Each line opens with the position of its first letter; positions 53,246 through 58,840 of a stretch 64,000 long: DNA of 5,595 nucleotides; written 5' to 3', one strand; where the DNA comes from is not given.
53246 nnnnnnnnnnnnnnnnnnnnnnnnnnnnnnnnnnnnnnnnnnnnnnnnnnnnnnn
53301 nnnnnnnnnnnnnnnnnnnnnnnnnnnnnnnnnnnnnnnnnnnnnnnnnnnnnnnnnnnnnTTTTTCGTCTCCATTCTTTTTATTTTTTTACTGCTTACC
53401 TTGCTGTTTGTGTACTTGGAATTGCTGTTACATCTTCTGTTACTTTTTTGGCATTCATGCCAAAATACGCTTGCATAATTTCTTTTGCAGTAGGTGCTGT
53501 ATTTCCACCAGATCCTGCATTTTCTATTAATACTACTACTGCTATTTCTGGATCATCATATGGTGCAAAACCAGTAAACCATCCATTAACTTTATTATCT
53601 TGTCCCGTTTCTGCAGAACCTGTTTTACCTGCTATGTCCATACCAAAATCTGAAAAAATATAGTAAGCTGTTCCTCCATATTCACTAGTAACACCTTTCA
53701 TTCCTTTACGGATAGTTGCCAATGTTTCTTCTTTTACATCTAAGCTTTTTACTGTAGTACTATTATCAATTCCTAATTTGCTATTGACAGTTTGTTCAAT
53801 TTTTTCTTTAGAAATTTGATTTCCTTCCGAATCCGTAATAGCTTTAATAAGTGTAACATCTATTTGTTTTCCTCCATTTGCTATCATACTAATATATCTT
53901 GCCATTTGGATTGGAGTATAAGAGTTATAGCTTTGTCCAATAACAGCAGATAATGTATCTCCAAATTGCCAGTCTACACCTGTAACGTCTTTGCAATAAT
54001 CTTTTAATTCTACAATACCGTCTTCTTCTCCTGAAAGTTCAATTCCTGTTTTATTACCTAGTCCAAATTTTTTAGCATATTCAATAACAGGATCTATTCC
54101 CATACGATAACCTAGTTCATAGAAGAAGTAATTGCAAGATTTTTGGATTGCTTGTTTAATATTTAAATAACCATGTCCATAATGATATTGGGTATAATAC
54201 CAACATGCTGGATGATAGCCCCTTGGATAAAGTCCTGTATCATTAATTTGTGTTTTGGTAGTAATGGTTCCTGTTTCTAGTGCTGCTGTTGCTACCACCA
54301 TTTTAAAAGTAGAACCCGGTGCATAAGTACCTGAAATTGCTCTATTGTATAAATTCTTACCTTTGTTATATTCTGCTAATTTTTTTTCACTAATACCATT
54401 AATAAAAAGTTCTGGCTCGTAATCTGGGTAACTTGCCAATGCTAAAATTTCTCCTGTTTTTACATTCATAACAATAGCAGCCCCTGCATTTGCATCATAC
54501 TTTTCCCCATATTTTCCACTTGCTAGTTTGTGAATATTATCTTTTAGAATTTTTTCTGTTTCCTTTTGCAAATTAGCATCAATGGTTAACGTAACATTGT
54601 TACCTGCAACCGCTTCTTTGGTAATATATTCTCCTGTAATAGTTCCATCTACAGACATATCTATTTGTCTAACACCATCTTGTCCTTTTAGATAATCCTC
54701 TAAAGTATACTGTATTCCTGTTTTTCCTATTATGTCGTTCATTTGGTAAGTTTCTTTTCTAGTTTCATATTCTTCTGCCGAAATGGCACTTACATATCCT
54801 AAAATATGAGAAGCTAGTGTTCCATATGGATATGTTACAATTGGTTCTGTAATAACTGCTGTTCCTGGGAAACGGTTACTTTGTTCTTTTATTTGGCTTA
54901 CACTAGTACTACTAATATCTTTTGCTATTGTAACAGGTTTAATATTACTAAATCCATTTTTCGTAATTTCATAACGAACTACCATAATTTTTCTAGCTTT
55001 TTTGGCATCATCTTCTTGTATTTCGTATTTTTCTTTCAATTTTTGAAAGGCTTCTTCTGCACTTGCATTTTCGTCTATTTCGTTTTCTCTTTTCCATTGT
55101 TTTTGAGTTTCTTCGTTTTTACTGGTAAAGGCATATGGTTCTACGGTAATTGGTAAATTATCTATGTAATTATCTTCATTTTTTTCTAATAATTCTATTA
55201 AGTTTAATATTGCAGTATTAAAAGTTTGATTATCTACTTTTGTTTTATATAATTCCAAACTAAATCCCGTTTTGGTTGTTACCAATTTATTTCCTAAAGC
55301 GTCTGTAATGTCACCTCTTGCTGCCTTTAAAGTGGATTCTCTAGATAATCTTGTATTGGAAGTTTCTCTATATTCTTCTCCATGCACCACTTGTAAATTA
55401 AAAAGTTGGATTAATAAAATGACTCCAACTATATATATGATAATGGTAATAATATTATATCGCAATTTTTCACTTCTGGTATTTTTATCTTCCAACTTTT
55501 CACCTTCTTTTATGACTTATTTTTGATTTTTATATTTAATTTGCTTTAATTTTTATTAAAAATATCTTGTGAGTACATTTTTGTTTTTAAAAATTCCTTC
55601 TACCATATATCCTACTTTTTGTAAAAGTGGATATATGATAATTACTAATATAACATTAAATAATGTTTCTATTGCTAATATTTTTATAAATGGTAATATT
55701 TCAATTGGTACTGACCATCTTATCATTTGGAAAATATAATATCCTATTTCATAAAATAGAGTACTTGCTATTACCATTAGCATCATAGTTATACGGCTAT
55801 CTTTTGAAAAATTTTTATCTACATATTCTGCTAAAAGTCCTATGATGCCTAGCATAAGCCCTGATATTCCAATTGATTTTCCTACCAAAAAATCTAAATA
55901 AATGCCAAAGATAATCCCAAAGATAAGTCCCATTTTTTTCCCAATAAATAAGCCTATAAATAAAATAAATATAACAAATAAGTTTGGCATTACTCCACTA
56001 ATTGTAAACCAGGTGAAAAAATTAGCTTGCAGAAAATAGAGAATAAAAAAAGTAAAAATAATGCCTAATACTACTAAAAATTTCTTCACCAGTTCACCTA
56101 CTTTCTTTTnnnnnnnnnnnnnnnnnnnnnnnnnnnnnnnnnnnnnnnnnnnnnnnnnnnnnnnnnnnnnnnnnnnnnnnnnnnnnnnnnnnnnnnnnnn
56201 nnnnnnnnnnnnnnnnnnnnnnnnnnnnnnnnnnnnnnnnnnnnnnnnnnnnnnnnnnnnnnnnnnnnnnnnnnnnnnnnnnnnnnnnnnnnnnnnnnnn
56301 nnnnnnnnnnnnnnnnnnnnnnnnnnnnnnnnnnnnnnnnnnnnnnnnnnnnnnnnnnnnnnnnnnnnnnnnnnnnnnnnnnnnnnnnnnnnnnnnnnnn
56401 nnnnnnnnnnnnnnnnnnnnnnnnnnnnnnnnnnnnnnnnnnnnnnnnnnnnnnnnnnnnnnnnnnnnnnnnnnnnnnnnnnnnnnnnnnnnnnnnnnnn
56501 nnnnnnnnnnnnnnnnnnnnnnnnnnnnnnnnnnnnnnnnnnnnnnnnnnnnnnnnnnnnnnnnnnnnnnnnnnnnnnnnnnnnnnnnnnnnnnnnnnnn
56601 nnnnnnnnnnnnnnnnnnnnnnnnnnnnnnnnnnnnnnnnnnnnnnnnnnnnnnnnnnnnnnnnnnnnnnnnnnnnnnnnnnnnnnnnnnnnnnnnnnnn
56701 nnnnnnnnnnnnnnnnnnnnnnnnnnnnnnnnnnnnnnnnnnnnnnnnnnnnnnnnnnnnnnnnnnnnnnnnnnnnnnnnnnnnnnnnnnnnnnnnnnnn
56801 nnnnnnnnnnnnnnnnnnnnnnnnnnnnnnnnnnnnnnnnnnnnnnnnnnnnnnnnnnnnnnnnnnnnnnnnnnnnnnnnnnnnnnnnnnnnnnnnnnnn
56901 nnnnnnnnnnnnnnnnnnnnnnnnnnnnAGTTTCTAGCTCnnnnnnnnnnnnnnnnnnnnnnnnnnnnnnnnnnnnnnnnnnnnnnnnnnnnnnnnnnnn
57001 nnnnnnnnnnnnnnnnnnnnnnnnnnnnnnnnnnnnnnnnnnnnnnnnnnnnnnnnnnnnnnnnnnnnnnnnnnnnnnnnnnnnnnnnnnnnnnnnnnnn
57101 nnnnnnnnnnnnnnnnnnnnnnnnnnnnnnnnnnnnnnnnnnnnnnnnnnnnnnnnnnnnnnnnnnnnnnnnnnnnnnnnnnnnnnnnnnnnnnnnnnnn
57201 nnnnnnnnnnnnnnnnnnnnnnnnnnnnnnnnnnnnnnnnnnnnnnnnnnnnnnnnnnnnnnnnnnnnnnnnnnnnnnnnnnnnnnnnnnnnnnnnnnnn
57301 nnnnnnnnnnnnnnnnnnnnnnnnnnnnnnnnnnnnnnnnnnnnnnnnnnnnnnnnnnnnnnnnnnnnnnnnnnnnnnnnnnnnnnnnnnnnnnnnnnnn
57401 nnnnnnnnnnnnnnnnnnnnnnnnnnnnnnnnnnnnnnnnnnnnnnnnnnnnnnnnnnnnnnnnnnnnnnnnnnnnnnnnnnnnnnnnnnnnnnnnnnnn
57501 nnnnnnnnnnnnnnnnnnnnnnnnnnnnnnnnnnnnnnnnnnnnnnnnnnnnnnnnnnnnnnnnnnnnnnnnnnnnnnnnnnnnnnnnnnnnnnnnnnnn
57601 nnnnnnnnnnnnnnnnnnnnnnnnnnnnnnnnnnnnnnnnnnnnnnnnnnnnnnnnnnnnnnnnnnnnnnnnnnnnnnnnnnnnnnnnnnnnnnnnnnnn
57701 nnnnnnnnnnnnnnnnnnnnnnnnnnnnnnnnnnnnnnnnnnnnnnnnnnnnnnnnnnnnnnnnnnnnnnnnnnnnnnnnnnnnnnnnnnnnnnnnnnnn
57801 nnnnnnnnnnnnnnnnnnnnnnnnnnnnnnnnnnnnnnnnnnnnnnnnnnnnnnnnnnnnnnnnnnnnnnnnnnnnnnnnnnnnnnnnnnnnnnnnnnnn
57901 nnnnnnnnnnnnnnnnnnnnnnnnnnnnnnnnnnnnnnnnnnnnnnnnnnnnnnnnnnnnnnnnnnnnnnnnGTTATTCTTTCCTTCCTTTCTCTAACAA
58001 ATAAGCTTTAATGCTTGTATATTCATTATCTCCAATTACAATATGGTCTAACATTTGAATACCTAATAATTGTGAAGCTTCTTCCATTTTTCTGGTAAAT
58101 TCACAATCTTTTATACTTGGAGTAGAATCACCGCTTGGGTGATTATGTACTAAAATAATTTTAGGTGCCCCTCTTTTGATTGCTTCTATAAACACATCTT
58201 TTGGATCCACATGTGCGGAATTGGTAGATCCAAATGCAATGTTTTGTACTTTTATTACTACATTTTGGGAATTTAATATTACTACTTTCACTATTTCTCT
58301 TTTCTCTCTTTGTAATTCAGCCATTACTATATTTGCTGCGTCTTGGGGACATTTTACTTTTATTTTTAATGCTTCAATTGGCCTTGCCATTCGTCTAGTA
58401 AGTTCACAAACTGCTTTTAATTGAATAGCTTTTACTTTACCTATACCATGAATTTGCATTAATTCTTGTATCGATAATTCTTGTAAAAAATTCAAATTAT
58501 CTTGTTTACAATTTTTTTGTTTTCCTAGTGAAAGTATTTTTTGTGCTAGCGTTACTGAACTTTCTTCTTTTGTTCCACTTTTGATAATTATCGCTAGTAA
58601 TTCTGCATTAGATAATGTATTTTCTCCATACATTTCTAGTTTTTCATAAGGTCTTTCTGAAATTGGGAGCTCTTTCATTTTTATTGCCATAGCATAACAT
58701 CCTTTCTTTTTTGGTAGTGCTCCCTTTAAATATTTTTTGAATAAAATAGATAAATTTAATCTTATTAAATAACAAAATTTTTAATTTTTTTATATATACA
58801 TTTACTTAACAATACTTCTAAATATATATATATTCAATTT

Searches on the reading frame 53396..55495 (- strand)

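Call 28: search_protein_families(library=pfam, proteins=[window:53396-55495:-], max_evalue=0.001)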
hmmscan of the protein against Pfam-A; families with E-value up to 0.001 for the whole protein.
window:53396-55495:- (699 aa): 2 families
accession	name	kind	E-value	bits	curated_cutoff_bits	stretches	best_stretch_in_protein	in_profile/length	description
PF00905.27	Transpeptidase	-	1e-72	245.4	22.1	1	338-675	1-299/299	Penicillin binding protein transpeptidase domain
PF03717.20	PBP_dimer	-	2.8e-40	139.1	24.4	1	56-289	2-178/180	Penicillin-binding Protein dimerisation domain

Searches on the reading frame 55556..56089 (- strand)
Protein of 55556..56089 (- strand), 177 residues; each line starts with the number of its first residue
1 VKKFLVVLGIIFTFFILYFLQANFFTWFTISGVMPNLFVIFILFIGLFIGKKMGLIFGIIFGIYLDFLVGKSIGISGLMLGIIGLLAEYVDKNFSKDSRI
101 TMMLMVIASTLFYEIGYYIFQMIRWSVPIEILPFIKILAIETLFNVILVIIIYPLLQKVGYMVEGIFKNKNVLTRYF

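Call 28: search_protein_families(library=pfam, proteins=[window:55556-56089:-], max_evalue=0.001)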
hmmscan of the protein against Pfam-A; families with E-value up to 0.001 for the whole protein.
window:55556-56089:- (177 aa): 1 family
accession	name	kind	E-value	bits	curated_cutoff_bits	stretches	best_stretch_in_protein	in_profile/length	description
PF04093.17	MreD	-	1e-14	55.4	24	1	3-159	2-158/158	rod shape-determining protein MreD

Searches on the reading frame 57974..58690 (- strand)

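Call 35: search_protein_families(library=pfam, proteins=[window:57974-58690:-], max_evalue=0.001)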
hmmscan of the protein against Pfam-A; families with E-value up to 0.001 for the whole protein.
window:57974-58690:- (238 aa): 4 families
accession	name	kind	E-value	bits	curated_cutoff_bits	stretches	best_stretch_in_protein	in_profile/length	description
PF04002.20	RadC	-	5.7e-39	133.2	22.1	1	113-228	2-117/121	RadC-like JAB domain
PF20582.4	UPF0758_N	-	7.6e-26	90.4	27.1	1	5-89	1-77/77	UPF0758 N-terminal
PF14464.11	Prok-JAB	-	6e-05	23.3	25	1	120-209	7-100/114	Prokaryotic homologs of the JAB domain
PF04604.19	L_biotic_typeA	-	0.00079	19.7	21.7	0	60-83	3-26/50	Type-A lantibiotic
